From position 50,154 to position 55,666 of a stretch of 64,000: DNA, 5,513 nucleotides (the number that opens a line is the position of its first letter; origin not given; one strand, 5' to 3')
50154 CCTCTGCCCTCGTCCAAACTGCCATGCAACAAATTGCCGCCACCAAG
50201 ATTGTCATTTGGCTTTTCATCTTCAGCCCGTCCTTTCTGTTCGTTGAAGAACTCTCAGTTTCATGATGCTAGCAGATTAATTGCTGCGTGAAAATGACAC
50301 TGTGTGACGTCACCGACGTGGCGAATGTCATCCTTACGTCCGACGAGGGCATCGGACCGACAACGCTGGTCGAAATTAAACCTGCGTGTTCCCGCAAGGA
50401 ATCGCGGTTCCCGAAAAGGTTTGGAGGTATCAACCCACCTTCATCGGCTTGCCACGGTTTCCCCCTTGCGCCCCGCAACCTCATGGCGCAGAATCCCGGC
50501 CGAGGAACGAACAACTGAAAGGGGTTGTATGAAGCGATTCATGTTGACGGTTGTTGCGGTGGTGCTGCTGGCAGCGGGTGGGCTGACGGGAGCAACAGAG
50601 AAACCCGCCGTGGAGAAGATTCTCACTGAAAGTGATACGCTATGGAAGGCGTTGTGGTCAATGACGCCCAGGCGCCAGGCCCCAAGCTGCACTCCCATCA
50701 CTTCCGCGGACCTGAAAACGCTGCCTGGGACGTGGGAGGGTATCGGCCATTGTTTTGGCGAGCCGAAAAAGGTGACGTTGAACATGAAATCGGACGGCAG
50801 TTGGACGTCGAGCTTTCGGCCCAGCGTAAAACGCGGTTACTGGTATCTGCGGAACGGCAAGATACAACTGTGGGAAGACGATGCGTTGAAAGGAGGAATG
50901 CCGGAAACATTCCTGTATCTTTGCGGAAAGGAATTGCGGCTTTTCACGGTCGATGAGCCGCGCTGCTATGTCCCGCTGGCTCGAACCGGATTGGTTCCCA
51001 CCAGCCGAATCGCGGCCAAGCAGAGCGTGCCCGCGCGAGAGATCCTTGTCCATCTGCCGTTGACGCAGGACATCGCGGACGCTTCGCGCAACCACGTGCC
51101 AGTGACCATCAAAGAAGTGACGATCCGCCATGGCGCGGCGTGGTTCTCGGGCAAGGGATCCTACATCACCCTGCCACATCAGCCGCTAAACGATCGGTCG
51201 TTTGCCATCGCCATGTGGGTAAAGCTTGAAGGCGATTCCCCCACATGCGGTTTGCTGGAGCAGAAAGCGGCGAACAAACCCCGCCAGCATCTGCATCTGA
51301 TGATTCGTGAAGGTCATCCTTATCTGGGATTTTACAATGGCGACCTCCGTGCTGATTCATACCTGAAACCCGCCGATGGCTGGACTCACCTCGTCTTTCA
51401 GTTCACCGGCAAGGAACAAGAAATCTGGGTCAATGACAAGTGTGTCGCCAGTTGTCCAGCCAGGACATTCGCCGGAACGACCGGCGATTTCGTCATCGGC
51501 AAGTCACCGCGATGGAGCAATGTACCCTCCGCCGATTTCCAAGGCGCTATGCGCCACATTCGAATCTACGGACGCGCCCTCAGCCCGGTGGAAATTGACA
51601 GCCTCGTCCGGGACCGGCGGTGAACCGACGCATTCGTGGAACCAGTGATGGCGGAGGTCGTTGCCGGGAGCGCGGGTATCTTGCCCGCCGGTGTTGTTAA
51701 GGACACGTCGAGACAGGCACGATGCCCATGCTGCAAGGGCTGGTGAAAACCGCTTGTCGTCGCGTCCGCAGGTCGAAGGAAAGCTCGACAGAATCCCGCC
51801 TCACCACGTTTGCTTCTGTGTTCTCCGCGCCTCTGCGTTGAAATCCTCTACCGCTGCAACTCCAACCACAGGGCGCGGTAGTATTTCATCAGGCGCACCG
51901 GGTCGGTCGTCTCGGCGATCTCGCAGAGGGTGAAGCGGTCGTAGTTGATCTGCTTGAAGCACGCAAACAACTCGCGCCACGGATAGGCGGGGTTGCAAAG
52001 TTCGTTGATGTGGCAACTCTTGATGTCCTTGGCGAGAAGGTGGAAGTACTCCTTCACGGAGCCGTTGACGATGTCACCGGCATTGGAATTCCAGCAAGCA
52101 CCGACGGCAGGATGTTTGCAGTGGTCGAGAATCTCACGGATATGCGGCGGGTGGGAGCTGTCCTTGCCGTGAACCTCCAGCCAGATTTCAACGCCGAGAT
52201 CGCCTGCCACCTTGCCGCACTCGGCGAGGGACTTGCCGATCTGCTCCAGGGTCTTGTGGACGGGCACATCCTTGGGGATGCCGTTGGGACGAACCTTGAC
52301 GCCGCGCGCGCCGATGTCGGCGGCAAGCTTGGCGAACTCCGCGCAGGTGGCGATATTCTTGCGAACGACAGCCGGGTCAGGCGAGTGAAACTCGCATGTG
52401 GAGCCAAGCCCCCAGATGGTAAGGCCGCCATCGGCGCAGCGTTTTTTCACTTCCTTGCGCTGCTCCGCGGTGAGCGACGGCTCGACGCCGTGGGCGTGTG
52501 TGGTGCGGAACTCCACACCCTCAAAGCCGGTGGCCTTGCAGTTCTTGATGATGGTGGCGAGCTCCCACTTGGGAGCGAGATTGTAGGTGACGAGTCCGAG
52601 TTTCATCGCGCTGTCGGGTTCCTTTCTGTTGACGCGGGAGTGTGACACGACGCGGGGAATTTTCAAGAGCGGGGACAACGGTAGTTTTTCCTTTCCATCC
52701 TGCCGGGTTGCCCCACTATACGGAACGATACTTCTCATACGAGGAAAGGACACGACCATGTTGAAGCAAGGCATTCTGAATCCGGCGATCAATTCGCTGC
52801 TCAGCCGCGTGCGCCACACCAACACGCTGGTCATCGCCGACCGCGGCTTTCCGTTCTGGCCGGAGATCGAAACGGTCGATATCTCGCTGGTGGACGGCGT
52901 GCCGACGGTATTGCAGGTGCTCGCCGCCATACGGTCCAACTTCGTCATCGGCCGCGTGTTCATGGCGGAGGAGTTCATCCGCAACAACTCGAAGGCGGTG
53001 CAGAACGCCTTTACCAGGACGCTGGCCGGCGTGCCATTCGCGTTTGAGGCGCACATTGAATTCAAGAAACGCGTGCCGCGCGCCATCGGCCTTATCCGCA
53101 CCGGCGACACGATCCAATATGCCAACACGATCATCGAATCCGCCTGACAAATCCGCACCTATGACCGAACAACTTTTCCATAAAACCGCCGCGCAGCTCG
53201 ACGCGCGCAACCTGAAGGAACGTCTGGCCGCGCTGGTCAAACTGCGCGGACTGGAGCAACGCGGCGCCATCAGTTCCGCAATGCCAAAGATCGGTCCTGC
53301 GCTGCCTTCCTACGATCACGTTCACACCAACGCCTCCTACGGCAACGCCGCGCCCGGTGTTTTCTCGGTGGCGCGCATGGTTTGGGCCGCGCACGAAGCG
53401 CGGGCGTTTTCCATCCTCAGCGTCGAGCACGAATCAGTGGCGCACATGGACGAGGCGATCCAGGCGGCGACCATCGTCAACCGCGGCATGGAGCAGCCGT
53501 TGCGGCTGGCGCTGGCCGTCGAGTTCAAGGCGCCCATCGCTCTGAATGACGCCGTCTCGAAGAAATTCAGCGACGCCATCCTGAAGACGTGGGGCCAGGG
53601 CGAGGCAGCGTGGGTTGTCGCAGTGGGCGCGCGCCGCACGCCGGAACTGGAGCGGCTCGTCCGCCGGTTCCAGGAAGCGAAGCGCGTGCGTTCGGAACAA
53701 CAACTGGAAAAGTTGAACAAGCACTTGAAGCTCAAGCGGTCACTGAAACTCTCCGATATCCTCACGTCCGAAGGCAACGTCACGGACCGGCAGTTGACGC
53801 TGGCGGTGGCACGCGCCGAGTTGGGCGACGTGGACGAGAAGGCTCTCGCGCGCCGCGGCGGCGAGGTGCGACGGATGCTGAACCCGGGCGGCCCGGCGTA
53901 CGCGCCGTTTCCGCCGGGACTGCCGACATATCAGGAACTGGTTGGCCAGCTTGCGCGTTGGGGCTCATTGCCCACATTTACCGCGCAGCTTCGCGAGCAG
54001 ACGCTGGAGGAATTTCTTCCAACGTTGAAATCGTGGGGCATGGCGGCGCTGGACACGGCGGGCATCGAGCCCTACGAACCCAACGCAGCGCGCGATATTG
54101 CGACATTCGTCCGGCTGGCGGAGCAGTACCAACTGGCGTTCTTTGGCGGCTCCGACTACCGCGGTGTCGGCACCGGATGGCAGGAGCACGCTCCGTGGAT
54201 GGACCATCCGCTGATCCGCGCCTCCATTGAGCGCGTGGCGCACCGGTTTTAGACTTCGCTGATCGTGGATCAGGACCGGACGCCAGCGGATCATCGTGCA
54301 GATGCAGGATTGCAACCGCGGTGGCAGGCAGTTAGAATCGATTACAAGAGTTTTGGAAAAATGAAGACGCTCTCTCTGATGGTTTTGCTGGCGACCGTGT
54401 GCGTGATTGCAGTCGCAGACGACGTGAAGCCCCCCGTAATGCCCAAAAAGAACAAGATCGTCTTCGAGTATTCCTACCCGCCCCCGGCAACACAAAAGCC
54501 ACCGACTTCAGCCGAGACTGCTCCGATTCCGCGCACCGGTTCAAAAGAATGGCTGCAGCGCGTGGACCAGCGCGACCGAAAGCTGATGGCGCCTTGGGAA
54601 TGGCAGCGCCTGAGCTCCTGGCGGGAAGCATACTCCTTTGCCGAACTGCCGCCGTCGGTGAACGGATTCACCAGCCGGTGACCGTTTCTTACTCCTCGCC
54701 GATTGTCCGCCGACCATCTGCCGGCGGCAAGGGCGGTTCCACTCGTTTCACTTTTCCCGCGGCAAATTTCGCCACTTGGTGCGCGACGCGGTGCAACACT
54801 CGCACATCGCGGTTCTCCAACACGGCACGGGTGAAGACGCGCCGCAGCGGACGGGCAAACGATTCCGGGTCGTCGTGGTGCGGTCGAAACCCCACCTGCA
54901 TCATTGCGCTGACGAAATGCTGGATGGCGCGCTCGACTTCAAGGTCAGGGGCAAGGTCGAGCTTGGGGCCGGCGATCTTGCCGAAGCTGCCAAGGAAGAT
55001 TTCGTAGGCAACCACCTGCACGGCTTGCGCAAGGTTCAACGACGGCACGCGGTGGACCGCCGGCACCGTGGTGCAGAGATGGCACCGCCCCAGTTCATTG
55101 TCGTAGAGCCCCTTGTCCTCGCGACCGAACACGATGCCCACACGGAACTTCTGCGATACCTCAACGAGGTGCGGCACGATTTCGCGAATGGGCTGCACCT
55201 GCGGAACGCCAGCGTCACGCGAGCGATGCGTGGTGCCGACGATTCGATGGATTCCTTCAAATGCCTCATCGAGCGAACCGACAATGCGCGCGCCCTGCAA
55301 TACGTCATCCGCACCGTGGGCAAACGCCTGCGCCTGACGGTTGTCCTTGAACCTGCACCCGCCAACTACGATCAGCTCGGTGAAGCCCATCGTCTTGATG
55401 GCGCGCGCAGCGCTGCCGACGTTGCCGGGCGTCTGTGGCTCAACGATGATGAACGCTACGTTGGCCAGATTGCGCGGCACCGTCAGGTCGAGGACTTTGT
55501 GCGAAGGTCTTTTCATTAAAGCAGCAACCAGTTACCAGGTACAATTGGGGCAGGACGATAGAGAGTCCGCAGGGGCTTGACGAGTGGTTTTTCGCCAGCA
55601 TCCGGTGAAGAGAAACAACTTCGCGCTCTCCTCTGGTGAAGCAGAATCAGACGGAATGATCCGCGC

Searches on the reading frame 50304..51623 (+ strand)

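Call 39: search_protein_families(library=pfam, proteins=[window:50304-51623:+], max_evalue=0.00001)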
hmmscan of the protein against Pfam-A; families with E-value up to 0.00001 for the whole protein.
window:50304-51623:+ (439 aa): 1 family
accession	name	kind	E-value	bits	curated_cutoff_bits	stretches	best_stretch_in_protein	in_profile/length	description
PF13385.13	Laminin_G_3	-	2.7e-17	63.7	27.6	1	283-431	2-150/151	Concanavalin A-like lectin/glucanases superfamily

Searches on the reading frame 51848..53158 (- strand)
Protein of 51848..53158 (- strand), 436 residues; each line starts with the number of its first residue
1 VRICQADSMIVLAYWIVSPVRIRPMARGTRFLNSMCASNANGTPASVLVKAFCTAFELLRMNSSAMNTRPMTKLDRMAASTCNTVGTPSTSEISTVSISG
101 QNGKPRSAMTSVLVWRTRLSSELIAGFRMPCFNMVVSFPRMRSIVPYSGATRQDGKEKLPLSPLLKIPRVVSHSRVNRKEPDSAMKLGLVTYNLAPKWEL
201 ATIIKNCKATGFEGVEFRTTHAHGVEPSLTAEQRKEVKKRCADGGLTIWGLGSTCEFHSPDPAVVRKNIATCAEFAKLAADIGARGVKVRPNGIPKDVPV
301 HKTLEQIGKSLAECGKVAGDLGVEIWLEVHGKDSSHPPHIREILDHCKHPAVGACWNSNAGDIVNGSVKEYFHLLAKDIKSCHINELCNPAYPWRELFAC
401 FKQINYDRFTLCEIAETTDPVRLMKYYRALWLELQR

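Call 39: search_protein_families(library=pfam, proteins=[window:51848-53158:-], max_evalue=0.00001)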
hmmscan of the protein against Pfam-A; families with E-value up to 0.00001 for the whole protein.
window:51848-53158:- (436 aa): 1 family
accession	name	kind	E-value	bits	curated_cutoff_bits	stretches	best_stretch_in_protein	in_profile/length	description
PF01261.30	AP_endonuc_2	-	2.5e-22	80.2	31.1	1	205-415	2-230/249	Xylose isomerase-like TIM barrel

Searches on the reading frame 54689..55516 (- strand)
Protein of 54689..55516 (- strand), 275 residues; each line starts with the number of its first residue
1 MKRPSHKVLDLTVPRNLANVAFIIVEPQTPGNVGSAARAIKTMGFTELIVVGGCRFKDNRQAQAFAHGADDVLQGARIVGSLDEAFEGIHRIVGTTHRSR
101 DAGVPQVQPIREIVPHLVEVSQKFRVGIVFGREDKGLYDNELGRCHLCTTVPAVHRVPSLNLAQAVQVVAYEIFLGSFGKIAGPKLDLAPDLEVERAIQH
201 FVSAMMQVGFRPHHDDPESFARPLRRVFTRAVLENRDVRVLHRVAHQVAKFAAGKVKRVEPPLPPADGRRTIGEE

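Call 39: search_protein_families(library=pfam, proteins=[window:54689-55516:-], max_evalue=0.00001)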
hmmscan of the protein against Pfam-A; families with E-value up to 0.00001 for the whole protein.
window:54689-55516:- (275 aa): 1 family
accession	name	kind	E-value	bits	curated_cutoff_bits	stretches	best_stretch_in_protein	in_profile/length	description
PF00588.24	SpoU_methylase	-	7.1e-26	91.4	29.7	1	21-171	3-142/142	SpoU rRNA Methylase family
